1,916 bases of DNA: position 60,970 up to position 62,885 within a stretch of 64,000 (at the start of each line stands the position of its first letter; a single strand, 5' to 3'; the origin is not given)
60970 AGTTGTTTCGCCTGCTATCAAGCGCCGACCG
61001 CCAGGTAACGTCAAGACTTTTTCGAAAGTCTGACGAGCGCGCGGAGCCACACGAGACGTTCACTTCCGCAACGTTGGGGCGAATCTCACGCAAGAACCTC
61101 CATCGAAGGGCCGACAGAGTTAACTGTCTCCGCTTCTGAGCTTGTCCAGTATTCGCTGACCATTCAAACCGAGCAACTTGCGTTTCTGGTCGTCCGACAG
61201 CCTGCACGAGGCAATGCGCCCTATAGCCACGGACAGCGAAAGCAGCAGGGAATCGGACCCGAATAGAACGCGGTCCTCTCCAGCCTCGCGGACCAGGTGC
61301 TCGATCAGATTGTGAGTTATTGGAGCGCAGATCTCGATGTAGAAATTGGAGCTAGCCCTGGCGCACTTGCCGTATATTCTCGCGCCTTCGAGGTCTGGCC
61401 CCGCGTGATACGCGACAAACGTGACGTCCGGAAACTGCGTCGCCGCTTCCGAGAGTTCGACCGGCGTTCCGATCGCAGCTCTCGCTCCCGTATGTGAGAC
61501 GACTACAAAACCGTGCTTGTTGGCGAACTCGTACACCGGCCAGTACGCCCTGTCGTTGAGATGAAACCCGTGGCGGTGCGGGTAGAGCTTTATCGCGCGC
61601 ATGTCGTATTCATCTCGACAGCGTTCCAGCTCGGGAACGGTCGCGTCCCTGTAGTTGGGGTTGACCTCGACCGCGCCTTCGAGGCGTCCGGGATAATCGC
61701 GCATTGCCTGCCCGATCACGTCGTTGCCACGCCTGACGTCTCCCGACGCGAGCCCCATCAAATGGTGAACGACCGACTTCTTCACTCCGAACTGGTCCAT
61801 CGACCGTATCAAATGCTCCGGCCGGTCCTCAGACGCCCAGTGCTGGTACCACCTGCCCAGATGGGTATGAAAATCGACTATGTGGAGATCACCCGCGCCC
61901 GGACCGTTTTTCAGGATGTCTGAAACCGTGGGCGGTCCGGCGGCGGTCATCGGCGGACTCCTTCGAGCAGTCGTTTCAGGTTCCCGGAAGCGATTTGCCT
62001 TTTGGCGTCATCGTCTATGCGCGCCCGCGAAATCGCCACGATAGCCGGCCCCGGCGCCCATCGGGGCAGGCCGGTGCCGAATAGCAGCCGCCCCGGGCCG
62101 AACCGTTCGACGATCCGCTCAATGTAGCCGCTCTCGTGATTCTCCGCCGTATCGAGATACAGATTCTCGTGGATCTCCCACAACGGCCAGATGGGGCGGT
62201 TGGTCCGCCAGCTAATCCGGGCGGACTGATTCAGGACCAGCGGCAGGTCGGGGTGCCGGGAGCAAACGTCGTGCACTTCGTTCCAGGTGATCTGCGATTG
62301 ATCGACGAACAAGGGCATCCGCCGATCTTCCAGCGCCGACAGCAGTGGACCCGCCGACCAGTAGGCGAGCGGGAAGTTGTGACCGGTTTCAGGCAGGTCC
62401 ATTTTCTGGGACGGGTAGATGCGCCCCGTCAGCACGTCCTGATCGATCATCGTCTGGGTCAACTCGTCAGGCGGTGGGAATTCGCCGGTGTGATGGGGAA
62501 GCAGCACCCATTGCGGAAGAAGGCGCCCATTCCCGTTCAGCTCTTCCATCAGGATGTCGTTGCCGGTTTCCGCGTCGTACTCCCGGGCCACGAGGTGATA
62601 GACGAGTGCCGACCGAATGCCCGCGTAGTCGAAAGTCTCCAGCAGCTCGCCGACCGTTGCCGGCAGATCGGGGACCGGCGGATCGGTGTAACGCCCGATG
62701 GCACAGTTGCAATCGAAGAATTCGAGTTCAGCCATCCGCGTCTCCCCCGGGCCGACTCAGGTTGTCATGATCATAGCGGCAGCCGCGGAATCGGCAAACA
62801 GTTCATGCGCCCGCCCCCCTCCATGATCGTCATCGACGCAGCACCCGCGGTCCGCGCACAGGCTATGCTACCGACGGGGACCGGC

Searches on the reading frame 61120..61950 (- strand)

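Call 82: search_protein_families(library=pfam, proteins=[window:61120-61950:-], max_evalue=0.0001)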
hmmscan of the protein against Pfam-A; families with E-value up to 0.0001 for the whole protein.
window:61120-61950:- (276 aa): 1 family
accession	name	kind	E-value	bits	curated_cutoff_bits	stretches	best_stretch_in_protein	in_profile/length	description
PF04909.20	Amidohydro_2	-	2.8e-28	99.9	26.4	1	25-268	1-287/289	Amidohydrolase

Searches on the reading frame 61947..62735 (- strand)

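Call 82: search_protein_families(library=pfam, proteins=[window:61947-62735:-], max_evalue=0.0001)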
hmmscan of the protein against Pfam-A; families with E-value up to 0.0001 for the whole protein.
window:61947-62735:- (262 aa): 1 family
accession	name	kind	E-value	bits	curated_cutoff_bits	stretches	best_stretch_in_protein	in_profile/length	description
PF04909.20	Amidohydro_2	-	4e-11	43.6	26.4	1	90-257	96-287/289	Amidohydrolase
